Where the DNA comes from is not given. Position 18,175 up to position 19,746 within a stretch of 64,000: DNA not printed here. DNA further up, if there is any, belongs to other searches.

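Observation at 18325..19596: PqqD/RRE-like domain fused to a polytopic HExxH membrane metalloprotease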

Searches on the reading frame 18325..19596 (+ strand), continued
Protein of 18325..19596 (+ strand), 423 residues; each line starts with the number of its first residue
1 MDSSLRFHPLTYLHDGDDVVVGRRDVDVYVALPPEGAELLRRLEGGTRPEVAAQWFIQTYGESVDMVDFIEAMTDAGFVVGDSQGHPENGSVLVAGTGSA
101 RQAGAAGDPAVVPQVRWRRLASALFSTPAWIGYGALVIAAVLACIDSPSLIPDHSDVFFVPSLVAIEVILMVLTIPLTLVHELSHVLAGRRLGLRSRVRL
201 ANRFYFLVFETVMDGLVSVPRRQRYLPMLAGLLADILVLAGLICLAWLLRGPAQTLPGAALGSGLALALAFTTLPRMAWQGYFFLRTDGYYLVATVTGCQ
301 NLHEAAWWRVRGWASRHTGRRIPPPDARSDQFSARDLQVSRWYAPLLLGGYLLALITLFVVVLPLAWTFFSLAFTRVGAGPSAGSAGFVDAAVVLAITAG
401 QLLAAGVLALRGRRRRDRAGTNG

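Call 36: search_dna_similar(query=window:18325-19593:+, collection=plasmids, mode=protein, max_evalue=0.001, max_rows=15)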
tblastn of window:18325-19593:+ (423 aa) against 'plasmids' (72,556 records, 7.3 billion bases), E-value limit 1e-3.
Records with a match: 25; places in all: 28; records where one place covers at least 80% of the query: 20.
Best place of each record, by identity: <60% 25.
By first word of the organism name: Streptomyces 22; Nonomuraea 1; Actinacidiphila 1; Priestia 1.
By predicted mobility (MOB-suite, as given by PLSDB): non-mobilizable 15; mobilizable 10.
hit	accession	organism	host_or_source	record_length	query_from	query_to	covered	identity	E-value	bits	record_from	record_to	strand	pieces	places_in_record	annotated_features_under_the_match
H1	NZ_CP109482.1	Streptomyces sp. NBC_01450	-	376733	29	342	74%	36.5%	5e-22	106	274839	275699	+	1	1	hypothetical protein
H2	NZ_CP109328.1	Streptomyces sp. NBC_01591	-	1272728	29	384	84%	31.1%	5e-16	88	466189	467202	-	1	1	none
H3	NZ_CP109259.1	Streptomyces sp. NBC_01650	-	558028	29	384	84%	29.5%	1e-14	84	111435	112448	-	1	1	hypothetical protein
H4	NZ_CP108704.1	Streptomyces sp. NBC_01005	-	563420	29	384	84%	29.5%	1e-14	84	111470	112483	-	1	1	hypothetical protein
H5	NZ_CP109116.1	Streptomyces sp. NBC_01768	-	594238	29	384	84%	29.5%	1e-15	87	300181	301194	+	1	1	hypothetical protein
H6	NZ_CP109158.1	Streptomyces sp. NBC_01732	-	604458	29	384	84%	29.4%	1e-15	87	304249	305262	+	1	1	hypothetical protein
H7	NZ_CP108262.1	Streptomyces sp. NBC_00053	-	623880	29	384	84%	29.4%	2e-15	86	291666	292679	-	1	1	hypothetical protein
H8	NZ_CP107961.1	Streptomyces sp. NBC_00376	-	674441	29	384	84%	29.2%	2e-15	86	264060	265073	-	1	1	hypothetical protein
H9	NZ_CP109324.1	Streptomyces sp. NBC_01592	-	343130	29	384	84%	29.2%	2e-14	83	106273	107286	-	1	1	hypothetical protein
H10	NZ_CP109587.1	Streptomyces sp. NBC_01362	-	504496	29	384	84%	29.2%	2e-14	83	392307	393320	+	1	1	hypothetical protein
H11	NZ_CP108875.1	Streptomyces sp. NBC_00826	-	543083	29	384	84%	29.2%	4e-14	82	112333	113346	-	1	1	hypothetical protein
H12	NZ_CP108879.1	Streptomyces sp. NBC_00822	-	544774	29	384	84%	29.2%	4e-14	82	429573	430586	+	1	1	hypothetical protein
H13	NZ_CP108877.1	Streptomyces sp. NBC_00825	-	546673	29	384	84%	29.2%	4e-14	82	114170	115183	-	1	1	hypothetical protein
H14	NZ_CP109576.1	Streptomyces sp. NBC_01369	-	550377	29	384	84%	29.2%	4e-14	82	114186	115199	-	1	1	hypothetical protein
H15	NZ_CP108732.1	Streptomyces sp. NBC_00987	-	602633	29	384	84%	29.1%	3e-15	86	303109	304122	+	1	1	hypothetical protein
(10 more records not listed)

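Call 37: get_annotated_region(hit=H1, flank=7000)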
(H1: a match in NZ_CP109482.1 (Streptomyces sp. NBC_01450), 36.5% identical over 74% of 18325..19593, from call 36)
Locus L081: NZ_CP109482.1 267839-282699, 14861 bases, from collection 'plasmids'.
description: Streptomyces sp. NBC_01450 plasmid unnamed2, complete sequence
organism: Streptomyces sp. NBC_01450 (NCBI taxid 2903871)
taxonomy: Bacteria; Actinomycetota; Actinomycetes; Kitasatosporales; Streptomycetaceae; Streptomyces; Streptomyces sp. NBC 01450
host: -; source: -; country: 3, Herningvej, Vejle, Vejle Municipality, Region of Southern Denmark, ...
typing (MOB-suite, as given by PLSDB): non-mobilizable
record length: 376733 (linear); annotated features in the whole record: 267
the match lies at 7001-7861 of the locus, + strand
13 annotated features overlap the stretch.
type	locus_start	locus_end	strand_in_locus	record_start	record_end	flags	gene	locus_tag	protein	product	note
CDS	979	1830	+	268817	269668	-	-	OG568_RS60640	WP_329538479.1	IS5 family transposase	-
CDS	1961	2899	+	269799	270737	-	-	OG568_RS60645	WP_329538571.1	IS701 family transposase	-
CDS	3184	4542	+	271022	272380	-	-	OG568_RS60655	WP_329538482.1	IS4 family transposase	-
CDS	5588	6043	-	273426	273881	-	-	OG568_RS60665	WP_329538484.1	hypothetical protein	-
CDS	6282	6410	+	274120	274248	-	-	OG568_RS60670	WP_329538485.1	peptidase inhibitor family I36 protein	-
CDS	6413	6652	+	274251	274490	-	-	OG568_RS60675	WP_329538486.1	hypothetical protein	-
CDS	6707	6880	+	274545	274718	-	-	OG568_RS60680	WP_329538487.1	hypothetical protein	-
CDS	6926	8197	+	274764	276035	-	-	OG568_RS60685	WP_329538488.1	hypothetical protein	-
CDS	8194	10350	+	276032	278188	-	-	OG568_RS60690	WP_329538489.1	tetratricopeptide repeat protein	-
CDS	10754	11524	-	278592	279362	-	-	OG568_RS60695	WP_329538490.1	transposase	GO:0006313 - DNA transposition [Evidence IEA]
CDS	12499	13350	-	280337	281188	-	-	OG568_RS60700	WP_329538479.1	IS5 family transposase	-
CDS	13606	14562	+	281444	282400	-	-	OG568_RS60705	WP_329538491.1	IS5 family transposase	-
CDS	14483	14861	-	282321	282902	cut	-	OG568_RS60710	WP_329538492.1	hypothetical protein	-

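Call 38: get_annotated_region(hit=H3, flank=7000)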
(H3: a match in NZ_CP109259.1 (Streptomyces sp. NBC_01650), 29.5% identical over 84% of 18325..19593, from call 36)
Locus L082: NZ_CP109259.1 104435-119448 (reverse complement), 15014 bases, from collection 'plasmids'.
description: Streptomyces sp. NBC_01650 plasmid unnamed1, complete sequence
organism: Streptomyces sp. NBC_01650 (NCBI taxid 2975907)
taxonomy: Bacteria; Actinomycetota; Actinomycetes; Kitasatosporales; Streptomycetaceae; Streptomyces; Streptomyces sp. NBC 01650
host: -; source: -; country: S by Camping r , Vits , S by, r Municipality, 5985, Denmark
typing (MOB-suite, as given by PLSDB): mobilizable; relaxase MOBP
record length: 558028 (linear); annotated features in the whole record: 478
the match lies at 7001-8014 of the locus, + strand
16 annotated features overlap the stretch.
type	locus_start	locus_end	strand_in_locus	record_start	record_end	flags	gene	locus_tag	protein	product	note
CDS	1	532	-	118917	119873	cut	-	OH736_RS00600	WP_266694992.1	peptidoglycan recognition family protein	-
CDS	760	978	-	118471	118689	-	-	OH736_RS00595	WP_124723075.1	DUF4287 domain-containing protein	-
CDS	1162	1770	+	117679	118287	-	-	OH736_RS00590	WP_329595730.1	TetR/AcrR family transcriptional regulator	-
CDS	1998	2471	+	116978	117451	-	-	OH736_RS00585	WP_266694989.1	hypothetical protein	-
CDS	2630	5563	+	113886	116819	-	-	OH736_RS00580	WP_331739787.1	BTAD domain-containing putative transcriptional regulator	-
CDS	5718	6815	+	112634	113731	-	-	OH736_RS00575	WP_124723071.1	ThiF family adenylyltransferase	-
CDS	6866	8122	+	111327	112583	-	-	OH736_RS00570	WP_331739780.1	hypothetical protein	-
CDS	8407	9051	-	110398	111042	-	-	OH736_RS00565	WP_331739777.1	glyoxalase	-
CDS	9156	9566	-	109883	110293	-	-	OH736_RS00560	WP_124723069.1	VOC family protein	-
CDS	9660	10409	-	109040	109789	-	-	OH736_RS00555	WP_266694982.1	dienelactone hydrolase family protein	-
CDS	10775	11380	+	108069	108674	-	-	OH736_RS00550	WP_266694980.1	L,D-transpeptidase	-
CDS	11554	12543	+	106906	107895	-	-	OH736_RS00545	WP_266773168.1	CorA family divalent cation transporter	-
CDS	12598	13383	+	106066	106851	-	-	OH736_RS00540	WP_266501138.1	DeoR/GlpR family DNA-binding transcription regulator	-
CDS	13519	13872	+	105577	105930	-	-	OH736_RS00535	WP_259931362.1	DUF4406 domain-containing protein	-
CDS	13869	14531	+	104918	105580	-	-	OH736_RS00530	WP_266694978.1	NUDIX domain-containing protein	-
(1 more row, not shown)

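Call 57: search_solved_structures(query=P0116, max_evalue=10, show_alignments=3)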
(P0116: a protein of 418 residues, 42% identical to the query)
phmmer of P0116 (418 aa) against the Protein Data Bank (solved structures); distinct sequences matched with E-value up to 10: 2.
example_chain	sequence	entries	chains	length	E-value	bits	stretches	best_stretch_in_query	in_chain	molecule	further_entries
5bs6_A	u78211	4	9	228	0.85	11.9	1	52-82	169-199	transcriptional regulator AraR | transcriptional factor AraR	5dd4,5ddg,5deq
3gd8_A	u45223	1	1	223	1.1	11.6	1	153-246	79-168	Aquaporin-4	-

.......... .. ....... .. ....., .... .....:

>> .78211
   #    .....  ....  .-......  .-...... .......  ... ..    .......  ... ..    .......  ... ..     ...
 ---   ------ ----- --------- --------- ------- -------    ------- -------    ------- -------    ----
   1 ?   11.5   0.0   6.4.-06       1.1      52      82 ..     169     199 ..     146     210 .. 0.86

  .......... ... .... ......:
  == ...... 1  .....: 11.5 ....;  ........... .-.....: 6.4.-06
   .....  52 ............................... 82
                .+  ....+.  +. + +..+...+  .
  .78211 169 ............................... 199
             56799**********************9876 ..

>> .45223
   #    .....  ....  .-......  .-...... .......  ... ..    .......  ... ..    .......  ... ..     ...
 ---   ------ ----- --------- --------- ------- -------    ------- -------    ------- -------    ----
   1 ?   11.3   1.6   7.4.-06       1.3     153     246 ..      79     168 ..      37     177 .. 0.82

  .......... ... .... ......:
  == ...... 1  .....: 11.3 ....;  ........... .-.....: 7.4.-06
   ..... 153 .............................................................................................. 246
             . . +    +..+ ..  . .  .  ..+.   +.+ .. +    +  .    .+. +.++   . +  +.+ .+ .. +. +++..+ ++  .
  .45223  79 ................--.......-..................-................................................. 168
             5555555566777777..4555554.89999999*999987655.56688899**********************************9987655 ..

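Call 58: search_dna_similar(query=window:18325-19593:+, collection=plasmids, mode=protein, max_evalue=0.01, max_rows=40, rows=spread)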
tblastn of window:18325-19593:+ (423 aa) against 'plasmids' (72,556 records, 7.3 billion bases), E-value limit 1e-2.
Records with a match: 26; places in all: 29; records where one place covers at least 80% of the query: 21.
Best place of each record, by identity: <60% 26.
By first word of the organism name: Streptomyces 22; Nonomuraea 1; Nocardia 1; Actinacidiphila 1; Priestia 1.
By predicted mobility (MOB-suite, as given by PLSDB): non-mobilizable 16; mobilizable 10.
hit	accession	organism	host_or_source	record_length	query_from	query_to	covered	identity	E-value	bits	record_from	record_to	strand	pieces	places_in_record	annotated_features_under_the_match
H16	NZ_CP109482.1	Streptomyces sp. NBC_01450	-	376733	29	342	74%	36.5%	5e-22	106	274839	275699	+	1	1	hypothetical protein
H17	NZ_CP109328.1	Streptomyces sp. NBC_01591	-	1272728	29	384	84%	31.1%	5e-16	88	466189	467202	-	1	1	none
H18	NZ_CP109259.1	Streptomyces sp. NBC_01650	-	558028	29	384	84%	29.5%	1e-14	84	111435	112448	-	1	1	hypothetical protein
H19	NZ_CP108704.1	Streptomyces sp. NBC_01005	-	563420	29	384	84%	29.5%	1e-14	84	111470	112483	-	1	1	hypothetical protein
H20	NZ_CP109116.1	Streptomyces sp. NBC_01768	-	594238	29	384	84%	29.5%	1e-15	87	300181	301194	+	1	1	hypothetical protein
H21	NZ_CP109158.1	Streptomyces sp. NBC_01732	-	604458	29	384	84%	29.4%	1e-15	87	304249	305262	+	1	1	hypothetical protein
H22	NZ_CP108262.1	Streptomyces sp. NBC_00053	-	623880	29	384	84%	29.4%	2e-15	86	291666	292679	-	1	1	hypothetical protein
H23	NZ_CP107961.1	Streptomyces sp. NBC_00376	-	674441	29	384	84%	29.2%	2e-15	86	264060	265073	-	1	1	hypothetical protein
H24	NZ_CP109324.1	Streptomyces sp. NBC_01592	-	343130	29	384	84%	29.2%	2e-14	83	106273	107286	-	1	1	hypothetical protein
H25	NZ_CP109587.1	Streptomyces sp. NBC_01362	-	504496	29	384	84%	29.2%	2e-14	83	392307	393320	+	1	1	hypothetical protein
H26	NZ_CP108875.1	Streptomyces sp. NBC_00826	-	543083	29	384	84%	29.2%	4e-14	82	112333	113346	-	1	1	hypothetical protein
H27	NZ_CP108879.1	Streptomyces sp. NBC_00822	-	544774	29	384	84%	29.2%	4e-14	82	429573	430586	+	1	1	hypothetical protein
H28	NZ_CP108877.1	Streptomyces sp. NBC_00825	-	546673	29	384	84%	29.2%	4e-14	82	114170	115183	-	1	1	hypothetical protein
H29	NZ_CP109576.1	Streptomyces sp. NBC_01369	-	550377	29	384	84%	29.2%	4e-14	82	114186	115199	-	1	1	hypothetical protein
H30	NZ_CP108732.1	Streptomyces sp. NBC_00987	-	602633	29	384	84%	29.1%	3e-15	86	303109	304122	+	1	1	hypothetical protein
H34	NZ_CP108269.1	Streptomyces sp. NBC_00046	-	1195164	29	384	84%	28.7%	6e-16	88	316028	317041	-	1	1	record has no annotation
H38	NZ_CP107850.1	Nocardia sp. NBC_00511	-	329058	29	397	87%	24.7%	3e-3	48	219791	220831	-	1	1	site-2 protease family protein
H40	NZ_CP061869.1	Priestia koreensis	cell culture,tobacco leaf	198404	29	303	65%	23.8%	8e-8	62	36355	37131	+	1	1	hypothetical protein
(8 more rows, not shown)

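Call 59: get_annotated_region(hit=H38, flank=7000)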
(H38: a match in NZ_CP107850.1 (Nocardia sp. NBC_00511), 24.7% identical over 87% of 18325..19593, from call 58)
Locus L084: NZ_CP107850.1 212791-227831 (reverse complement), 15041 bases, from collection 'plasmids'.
description: Nocardia sp. NBC_00511 plasmid unnamed1, complete sequence
organism: Nocardia sp. NBC_00511 (NCBI taxid 2903591)
taxonomy: Bacteria; Actinomycetota; Actinomycetes; Mycobacteriales; Nocardiaceae; Nocardia; Nocardia sp. NBC 00511
host: -; source: -; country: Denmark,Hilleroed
typing (MOB-suite, as given by PLSDB): non-mobilizable
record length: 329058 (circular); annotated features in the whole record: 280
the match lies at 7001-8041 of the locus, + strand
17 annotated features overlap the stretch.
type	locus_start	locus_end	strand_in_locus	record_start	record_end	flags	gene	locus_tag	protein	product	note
CDS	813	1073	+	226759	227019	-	-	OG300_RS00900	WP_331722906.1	hypothetical protein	-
CDS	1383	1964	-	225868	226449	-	-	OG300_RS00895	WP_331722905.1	dihydrofolate reductase family protein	-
CDS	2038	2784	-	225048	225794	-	-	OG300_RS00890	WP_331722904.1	SDR family oxidoreductase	-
CDS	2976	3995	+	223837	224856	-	-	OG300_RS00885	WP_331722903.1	RNA polymerase subunit sigma-70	GO:0006355 - regulation of DNA-templated transcription [Evidence IEA]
CDS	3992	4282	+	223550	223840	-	-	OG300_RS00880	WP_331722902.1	hypothetical protein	-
CDS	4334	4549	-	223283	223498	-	-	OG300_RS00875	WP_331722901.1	hypothetical protein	-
CDS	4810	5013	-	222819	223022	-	-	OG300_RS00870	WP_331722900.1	hypothetical protein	-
CDS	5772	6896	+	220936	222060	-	-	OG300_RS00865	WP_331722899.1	ThiF family adenylyltransferase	-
CDS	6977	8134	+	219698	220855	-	-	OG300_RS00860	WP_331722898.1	site-2 protease family protein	GO:0006508 - proteolysis [Evidence IEA]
CDS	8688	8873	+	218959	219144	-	-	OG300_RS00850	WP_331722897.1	hypothetical protein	-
CDS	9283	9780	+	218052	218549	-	-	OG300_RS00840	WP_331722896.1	hypothetical protein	-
CDS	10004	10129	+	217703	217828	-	-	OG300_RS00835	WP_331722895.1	hypothetical protein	-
CDS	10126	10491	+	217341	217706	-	-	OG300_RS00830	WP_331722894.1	hypothetical protein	-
CDS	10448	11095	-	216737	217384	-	-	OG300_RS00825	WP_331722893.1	NAD(P)-binding domain-containing protein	-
CDS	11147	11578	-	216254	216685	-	-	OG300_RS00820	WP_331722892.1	helix-turn-helix domain-containing protein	-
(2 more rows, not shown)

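Call 60: get_annotated_region(hit=H40, flank=6000)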
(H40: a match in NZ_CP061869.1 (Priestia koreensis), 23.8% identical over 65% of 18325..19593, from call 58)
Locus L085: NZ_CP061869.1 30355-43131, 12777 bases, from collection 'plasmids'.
description: Priestia koreensis strain FS-1 plasmid unnamed1, complete sequence
organism: Priestia koreensis (NCBI taxid 284581)
taxonomy: Bacteria; Bacillota; Bacilli; Bacillales; Bacillaceae; Priestia; Priestia koreensis
host: -; source: cell culture,tobacco leaf; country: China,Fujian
typing (MOB-suite, as given by PLSDB): mobilizable; relaxase MOBP
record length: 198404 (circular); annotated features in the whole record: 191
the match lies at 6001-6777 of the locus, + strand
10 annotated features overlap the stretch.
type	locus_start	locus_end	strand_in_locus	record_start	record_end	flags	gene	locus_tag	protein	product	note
CDS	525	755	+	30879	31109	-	-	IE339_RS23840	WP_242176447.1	hypothetical protein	-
CDS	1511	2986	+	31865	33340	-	-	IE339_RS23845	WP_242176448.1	ABC transporter substrate-binding protein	-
CDS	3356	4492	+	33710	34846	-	-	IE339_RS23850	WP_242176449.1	ThiF family adenylyltransferase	-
CDS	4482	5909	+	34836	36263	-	-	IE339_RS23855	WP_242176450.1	ABC transporter substrate-binding protein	-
CDS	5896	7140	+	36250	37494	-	-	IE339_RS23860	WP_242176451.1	hypothetical protein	-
CDS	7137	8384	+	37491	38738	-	-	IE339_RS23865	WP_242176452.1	MFS transporter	GO:0055085 - transmembrane transport [Evidence IEA]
CDS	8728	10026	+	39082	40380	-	-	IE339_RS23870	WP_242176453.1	helix-turn-helix transcriptional regulator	-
CDS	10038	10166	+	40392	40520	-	-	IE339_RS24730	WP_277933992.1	hypothetical protein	-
CDS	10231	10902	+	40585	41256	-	-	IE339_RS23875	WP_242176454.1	serine hydrolase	GO:0030655 - beta-lactam antibiotic catabolic process [Evidence IEA]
CDS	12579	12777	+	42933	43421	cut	coaD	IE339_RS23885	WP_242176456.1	pantetheine-phosphate adenylyltransferase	GO:0015937 - coenzyme A biosynthetic process [Evidence IEA]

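Call 61: search_protein_families(library=pfam, proteins=[L084:6977-8131:+, L085:5896-7137:+, L082:6866-8119:+, L081:6926-8194:+], max_evalue=0.1)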
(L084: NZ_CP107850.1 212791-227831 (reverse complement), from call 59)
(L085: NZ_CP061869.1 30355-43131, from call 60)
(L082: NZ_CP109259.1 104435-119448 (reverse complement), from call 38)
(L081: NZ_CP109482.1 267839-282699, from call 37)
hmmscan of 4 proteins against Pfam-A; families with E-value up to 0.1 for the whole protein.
L084:6977-8131:+ (385 aa): 1 family
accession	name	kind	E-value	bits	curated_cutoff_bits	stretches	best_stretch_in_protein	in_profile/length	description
PF02163.28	Peptidase_M50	-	2.2e-08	34.1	27.2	1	140-242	8-106/221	Peptidase family M50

L085:5896-7137:+ (414 aa): 1 family
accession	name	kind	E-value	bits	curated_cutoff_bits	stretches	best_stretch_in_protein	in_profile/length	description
PF02163.28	Peptidase_M50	-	6.5e-05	22.8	27.2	1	164-260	3-106/221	Peptidase family M50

L082:6866-8119:+ (418 aa): 2 families
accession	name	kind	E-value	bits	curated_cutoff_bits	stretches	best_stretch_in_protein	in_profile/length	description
PF02163.28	Peptidase_M50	-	0.028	14.2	27.2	1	180-202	8-30/221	Peptidase family M50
PF05402.18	PqqD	-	0.081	13.7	23.4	0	40-96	6-67/67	Coenzyme PQQ synthesis protein D (PqqD)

L081:6926-8194:+ (423 aa): 0 families

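Call 84: search_protein_representatives(alignment_id=A1)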
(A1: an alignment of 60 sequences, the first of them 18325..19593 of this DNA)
Query: 60 sequences, 403 profile positions. Proteins with E-value up to 0.001 (for the whole library): 1814; up to 1e-10: 1165; up to 1e-30: 656. The best 150 are listed.
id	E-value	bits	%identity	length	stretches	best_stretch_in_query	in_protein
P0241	2.1e-178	609.7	-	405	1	2-399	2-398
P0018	1.1e-174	597.5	-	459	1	8-399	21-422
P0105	8.9e-170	581.4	-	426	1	1-399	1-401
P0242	5.3e-160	549.2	-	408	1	7-398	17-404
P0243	1.8e-159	547.4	-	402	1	7-398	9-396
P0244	1.9e-156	537.5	-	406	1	7-398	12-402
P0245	1.8e-152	524.4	-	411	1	5-398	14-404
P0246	4.5e-151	519.8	-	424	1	11-399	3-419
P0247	9.0e-151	518.8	-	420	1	6-399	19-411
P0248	2.0e-149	514.3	-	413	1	7-396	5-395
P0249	3.3e-147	507.0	-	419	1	7-397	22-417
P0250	2.7e-145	500.7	-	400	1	1-398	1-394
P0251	4.9e-145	499.9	-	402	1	7-396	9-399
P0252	5.8e-144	496.4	-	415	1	6-398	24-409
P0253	1.2e-141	488.7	-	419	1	7-399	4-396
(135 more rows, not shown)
